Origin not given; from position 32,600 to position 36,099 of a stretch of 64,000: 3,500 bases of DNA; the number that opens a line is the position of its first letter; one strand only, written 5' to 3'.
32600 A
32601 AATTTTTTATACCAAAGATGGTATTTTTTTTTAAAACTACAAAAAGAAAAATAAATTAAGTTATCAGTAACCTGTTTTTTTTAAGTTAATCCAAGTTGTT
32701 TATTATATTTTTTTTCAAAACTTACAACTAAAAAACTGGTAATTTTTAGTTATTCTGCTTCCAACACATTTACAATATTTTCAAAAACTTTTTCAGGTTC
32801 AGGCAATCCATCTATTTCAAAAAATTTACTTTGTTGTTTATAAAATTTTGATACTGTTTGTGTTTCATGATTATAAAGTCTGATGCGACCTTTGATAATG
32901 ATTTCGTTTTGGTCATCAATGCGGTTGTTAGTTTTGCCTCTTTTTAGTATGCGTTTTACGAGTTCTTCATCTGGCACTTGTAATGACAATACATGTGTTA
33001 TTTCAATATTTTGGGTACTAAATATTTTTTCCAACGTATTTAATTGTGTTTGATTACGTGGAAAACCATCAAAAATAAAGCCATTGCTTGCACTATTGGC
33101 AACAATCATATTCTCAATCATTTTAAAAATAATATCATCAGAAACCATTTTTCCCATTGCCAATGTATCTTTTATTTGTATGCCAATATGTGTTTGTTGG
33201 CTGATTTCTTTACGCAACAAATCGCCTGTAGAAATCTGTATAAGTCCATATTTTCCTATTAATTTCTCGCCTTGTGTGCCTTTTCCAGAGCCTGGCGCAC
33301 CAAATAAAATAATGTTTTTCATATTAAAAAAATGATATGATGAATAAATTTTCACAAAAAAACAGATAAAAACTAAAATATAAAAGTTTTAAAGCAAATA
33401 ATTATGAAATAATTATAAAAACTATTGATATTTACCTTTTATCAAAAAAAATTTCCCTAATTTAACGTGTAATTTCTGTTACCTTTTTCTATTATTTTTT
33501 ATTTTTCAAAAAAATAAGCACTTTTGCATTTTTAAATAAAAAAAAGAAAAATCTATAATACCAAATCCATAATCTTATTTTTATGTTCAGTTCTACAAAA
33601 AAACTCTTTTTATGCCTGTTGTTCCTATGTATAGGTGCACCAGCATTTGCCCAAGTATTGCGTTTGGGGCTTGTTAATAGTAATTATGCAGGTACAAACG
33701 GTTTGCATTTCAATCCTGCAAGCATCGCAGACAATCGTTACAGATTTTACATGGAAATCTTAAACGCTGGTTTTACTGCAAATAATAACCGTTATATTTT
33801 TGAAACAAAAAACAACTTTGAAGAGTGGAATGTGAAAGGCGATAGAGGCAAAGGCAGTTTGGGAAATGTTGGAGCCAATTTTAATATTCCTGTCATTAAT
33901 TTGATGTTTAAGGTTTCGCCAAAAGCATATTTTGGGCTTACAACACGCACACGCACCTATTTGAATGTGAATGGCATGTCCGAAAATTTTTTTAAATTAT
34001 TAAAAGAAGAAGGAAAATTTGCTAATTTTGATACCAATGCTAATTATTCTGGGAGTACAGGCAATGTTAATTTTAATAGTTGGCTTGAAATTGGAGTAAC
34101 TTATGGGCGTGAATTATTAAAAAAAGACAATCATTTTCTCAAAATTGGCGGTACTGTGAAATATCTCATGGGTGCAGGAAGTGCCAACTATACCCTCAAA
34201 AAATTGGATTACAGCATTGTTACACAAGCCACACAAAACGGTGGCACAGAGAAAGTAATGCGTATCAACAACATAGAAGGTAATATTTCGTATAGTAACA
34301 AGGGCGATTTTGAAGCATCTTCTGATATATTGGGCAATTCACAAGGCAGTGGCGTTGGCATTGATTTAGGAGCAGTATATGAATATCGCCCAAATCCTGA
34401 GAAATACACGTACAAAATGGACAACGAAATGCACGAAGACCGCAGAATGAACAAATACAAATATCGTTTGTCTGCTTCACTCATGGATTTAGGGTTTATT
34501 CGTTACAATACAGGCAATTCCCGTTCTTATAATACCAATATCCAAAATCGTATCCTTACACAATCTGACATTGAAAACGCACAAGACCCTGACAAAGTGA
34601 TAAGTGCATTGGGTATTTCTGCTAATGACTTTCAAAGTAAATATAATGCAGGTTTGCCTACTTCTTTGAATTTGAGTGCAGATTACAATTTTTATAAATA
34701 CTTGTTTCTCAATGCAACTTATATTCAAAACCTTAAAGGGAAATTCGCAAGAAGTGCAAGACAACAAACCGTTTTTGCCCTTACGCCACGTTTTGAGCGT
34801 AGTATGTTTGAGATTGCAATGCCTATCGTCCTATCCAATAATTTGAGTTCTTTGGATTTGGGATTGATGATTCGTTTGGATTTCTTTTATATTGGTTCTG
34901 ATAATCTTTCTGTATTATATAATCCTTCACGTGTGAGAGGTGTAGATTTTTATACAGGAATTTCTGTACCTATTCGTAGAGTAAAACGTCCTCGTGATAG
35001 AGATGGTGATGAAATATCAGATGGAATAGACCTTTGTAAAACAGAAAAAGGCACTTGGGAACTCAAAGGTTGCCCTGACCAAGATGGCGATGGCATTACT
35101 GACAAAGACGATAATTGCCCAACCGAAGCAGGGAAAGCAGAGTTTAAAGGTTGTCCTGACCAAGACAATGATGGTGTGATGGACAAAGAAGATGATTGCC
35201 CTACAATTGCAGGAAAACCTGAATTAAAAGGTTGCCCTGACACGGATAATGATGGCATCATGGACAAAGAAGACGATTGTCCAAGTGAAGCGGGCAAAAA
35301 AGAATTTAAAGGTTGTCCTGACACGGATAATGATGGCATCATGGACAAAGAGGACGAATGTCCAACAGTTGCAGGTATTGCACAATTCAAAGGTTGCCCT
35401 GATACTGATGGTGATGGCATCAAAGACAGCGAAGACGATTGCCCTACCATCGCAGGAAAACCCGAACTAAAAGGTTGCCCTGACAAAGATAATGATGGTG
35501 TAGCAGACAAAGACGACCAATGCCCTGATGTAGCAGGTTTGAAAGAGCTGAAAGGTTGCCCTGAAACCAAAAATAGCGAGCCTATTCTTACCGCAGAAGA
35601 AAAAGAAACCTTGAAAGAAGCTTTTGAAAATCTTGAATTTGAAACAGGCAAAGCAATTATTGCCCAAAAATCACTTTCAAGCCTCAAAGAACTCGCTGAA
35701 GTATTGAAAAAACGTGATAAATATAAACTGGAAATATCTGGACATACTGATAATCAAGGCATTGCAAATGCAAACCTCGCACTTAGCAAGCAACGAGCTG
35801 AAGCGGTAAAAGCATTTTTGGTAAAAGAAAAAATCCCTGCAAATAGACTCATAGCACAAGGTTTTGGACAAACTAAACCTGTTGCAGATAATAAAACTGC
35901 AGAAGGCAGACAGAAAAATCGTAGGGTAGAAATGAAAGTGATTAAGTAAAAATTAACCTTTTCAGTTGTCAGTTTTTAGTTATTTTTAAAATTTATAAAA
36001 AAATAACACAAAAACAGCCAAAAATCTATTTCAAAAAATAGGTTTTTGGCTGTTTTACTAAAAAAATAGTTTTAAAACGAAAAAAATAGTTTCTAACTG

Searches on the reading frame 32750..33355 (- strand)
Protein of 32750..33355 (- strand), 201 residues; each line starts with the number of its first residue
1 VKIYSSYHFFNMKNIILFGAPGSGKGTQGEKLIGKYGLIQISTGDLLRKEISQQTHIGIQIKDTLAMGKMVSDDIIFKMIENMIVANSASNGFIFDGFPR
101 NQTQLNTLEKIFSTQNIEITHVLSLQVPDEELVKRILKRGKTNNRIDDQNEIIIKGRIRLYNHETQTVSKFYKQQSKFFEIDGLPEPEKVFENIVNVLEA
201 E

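Call 80: search_protein_families(library=pfam, max_evalue=0.00001, proteins=[window:32750-33355:-])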
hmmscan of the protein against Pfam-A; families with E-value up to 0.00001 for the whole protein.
window:32750-33355:- (201 aa): 3 families
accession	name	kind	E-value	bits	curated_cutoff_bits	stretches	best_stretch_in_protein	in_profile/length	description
PF00406.28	ADK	-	2.6e-46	157.9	26.8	1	17-176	1-150/151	Adenylate kinase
PF13207.12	AAA_17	-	6.9e-29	101.3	27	1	18-151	1-133/136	AAA domain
PF13238.12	AAA_18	-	1.5e-08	35.6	29.4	1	15-151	1-123/128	AAA domain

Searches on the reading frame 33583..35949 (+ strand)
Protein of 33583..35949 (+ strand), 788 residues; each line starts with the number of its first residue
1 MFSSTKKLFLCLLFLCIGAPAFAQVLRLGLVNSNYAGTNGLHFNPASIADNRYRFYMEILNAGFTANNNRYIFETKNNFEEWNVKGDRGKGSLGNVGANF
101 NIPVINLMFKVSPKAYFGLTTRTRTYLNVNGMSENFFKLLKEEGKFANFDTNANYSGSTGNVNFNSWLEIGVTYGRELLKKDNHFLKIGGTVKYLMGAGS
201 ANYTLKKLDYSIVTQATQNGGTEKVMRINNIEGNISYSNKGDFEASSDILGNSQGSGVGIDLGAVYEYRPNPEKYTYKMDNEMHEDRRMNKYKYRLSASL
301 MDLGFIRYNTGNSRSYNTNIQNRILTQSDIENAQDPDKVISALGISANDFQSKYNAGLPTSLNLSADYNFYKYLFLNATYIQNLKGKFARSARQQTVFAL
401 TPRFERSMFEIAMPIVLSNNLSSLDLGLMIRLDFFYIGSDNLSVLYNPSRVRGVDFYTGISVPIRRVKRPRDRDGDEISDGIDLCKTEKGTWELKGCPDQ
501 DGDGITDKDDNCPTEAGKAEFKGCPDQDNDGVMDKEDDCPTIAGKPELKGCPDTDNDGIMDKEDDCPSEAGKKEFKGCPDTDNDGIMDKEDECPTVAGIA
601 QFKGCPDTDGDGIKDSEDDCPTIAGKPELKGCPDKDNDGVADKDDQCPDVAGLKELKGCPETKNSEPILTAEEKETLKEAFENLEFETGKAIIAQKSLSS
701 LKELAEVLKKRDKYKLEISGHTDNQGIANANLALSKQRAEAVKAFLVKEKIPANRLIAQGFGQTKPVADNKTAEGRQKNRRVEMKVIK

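Call 80: search_protein_families(library=pfam, max_evalue=0.00001, proteins=[window:33583-35949:+])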
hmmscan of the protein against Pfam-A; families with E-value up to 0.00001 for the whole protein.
window:33583-35949:+ (788 aa): 4 families
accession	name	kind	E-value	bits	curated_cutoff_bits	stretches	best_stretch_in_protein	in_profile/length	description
PF18990.6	DUF5723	-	2.6e-46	159.5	26.8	1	45-440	1-376/376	Family of unknown function (DUF5723)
PF00691.25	OmpA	-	9.3e-25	87.3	27.2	1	686-780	2-98/98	OmpA family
PF02412.23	TSP_3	-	1.9e-20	72.7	25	0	580-601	15-36/36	Thrombospondin type 3 repeat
PF05359.17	DUF748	-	4.1e-07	28.9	50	0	678-725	875-922/1037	Domain of Unknown Function (DUF748)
